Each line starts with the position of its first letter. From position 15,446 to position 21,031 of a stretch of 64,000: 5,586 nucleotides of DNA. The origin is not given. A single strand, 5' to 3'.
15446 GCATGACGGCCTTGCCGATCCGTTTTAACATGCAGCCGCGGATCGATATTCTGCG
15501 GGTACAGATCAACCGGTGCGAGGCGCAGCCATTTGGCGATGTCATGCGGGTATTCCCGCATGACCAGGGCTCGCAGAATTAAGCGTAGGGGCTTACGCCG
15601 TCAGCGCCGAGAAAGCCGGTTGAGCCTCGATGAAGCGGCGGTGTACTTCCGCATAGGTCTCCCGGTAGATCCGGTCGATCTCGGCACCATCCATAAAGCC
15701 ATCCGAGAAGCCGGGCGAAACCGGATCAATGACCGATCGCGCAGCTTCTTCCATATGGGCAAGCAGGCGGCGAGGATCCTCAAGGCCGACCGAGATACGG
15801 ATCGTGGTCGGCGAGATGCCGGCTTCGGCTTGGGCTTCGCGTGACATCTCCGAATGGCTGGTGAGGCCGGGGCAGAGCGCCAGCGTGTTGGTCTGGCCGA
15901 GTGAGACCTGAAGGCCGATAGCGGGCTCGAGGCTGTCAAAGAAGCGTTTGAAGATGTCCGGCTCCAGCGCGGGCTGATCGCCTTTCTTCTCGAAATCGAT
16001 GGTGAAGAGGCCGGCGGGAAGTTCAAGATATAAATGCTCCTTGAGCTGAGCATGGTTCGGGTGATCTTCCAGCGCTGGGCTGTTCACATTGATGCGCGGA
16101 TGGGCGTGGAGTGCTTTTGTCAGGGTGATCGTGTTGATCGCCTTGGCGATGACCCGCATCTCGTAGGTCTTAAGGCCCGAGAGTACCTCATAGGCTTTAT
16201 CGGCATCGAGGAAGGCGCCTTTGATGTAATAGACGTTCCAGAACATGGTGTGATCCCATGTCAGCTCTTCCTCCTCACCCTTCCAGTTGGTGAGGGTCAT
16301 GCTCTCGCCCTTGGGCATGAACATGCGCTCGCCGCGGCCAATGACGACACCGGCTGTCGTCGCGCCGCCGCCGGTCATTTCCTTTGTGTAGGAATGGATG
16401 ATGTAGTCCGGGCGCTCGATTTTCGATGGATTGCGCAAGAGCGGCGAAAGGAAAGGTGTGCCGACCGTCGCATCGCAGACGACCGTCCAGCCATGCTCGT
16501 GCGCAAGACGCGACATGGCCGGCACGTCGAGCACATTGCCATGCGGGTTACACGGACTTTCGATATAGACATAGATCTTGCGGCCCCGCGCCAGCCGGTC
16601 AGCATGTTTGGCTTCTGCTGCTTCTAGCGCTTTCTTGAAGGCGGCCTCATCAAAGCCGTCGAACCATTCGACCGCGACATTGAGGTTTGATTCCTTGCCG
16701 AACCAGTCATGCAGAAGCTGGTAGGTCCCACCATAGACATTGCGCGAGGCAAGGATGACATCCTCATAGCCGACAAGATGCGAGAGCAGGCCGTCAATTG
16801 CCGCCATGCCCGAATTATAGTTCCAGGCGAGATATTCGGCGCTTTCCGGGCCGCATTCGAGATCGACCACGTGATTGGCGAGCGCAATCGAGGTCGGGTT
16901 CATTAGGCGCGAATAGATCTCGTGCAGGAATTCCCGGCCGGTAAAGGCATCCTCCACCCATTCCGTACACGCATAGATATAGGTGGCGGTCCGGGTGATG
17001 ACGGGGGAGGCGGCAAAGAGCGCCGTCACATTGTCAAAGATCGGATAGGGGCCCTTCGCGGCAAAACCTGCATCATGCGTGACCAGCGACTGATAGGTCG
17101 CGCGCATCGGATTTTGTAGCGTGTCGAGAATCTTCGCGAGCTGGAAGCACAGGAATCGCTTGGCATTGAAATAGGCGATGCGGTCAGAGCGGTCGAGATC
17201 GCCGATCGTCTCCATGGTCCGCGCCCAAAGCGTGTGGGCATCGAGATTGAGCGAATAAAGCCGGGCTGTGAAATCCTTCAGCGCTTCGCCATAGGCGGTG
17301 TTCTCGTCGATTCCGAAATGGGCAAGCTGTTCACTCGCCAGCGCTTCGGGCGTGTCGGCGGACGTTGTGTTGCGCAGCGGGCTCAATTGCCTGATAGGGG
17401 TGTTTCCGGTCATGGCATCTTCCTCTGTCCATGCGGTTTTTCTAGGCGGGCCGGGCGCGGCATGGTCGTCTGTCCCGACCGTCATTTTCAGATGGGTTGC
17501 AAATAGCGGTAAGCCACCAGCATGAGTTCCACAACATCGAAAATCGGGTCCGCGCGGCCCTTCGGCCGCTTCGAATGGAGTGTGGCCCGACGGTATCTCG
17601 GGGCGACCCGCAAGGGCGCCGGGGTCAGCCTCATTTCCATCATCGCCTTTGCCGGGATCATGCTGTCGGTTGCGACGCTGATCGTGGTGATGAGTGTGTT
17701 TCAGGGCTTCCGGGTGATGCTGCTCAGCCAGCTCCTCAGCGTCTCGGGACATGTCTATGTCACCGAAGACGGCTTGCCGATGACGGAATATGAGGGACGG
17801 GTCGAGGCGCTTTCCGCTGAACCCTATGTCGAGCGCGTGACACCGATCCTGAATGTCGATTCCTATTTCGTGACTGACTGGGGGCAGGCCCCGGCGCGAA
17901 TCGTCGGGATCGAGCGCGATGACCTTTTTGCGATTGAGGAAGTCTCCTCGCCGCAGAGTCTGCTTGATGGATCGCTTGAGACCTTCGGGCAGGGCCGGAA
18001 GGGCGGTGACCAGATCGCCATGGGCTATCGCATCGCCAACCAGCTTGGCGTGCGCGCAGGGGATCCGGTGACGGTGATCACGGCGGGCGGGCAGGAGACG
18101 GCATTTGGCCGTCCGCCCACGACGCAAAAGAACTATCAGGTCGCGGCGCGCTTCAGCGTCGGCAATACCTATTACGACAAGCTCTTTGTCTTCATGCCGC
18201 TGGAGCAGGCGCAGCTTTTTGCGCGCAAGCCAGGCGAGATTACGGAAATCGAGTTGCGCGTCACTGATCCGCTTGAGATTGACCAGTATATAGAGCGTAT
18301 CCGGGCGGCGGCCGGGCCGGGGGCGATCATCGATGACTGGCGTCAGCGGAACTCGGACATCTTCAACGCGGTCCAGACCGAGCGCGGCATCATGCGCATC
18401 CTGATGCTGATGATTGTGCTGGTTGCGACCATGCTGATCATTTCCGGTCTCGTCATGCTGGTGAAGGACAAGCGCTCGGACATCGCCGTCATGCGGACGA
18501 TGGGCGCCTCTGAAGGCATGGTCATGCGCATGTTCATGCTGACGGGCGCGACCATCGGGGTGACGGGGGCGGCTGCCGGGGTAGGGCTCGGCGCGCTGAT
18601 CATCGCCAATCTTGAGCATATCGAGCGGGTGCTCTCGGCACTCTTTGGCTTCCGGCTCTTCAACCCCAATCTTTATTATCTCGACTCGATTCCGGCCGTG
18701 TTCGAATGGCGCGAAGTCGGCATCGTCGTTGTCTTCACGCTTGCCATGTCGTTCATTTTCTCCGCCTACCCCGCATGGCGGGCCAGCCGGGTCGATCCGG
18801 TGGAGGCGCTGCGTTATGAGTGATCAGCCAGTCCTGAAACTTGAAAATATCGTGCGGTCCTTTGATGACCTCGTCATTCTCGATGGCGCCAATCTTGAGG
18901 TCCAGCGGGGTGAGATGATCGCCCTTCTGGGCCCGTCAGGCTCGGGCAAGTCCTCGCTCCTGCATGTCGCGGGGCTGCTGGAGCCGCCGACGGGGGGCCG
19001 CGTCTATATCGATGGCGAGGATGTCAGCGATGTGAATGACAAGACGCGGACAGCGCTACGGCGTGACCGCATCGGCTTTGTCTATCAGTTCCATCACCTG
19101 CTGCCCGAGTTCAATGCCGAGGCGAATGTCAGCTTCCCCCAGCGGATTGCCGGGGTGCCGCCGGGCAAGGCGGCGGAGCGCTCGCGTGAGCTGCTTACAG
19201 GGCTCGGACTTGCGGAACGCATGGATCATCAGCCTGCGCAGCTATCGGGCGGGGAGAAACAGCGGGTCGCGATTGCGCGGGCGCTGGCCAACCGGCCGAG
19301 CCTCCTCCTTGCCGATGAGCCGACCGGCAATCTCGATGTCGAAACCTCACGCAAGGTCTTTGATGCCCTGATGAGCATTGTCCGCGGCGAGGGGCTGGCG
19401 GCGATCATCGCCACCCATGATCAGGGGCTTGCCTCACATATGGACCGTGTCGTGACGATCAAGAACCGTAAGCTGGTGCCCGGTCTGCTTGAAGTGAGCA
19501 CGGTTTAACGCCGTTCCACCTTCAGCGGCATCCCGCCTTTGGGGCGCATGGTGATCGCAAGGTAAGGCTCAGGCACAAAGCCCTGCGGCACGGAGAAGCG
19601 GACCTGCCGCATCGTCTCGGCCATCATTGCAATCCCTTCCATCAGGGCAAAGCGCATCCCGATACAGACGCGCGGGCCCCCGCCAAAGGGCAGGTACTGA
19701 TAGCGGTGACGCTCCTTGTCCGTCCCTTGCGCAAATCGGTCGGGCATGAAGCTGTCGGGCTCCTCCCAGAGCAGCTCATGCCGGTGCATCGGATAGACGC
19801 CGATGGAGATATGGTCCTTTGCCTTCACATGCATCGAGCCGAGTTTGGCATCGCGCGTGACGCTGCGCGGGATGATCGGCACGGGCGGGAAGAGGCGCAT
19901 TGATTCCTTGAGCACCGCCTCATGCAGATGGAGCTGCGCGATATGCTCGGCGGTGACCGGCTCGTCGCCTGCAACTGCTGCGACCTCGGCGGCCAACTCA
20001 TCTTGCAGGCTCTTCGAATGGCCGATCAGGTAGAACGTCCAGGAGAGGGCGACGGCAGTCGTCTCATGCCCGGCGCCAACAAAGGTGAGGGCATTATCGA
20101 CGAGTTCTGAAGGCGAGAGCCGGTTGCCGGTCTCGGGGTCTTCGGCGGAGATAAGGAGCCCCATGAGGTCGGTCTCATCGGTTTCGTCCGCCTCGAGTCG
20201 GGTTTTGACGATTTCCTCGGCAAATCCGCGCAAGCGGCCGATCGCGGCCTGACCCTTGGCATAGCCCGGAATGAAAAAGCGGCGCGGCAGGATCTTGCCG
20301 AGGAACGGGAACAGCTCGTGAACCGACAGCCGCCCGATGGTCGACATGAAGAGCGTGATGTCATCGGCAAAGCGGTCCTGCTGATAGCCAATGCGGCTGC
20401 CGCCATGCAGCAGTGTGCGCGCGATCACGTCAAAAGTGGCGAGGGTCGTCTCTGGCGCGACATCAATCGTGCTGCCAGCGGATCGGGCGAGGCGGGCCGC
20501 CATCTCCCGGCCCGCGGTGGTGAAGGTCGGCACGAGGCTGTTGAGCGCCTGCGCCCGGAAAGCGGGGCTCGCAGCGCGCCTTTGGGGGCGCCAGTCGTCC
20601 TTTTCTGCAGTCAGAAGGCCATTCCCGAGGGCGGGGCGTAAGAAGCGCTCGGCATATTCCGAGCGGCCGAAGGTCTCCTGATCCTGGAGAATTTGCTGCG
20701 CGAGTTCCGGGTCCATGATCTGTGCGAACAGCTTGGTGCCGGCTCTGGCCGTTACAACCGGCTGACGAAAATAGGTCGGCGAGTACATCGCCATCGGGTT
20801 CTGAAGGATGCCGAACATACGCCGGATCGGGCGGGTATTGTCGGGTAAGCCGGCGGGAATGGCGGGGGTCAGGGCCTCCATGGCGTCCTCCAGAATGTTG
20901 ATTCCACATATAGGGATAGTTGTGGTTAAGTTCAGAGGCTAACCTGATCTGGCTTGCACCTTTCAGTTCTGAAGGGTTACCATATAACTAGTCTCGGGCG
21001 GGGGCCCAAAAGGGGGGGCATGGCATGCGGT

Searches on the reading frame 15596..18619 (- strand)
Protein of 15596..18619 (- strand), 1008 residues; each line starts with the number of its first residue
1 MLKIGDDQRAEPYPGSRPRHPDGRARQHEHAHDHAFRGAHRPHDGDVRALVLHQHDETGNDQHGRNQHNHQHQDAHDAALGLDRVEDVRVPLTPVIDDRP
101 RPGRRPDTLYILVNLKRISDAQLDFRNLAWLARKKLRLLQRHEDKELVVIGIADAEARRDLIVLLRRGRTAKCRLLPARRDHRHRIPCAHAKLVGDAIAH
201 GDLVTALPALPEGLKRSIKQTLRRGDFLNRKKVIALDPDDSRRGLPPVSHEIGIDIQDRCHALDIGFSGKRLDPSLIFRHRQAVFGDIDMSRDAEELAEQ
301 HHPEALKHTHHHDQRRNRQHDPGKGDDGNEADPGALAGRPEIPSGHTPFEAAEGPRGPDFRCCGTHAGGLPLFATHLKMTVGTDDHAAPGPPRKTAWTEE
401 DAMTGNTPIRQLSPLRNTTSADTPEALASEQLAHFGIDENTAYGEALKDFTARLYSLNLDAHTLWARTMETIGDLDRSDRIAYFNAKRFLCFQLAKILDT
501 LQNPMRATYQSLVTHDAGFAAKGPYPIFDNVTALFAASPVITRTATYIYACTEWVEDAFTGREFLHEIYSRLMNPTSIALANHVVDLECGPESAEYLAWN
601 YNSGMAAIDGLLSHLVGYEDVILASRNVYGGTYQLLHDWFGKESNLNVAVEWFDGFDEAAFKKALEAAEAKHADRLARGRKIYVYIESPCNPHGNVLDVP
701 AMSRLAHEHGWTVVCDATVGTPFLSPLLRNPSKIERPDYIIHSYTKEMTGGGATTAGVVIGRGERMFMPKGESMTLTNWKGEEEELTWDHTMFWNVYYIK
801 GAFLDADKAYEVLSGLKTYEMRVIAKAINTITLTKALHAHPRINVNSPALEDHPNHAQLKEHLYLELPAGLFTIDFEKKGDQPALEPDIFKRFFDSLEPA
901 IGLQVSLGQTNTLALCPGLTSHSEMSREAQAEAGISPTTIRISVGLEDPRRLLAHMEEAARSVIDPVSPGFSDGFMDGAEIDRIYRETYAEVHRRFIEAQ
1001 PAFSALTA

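Call 26: search_protein_families(library=pfam, proteins=[window:15596-18619:-], max_evalue=0.00001)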
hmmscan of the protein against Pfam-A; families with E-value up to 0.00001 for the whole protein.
window:15596-18619:- (1008 aa): 1 family
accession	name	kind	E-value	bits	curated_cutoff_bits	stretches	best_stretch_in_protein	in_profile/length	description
PF01053.26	Cys_Met_Meta_PP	-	2.1e-56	191.6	27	1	536-959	17-379/381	Cys/Met metabolism PLP-dependent enzyme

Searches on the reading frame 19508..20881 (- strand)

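Call 26: search_protein_families(library=pfam, proteins=[window:19508-20881:-], max_evalue=0.00001)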
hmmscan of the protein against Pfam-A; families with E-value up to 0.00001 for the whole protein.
window:19508-20881:- (458 aa): 1 family
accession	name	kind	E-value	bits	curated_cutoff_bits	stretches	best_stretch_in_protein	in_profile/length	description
PF00067.27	p450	-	2.3e-77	261.2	22.8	1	25-448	21-456/462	Cytochrome P450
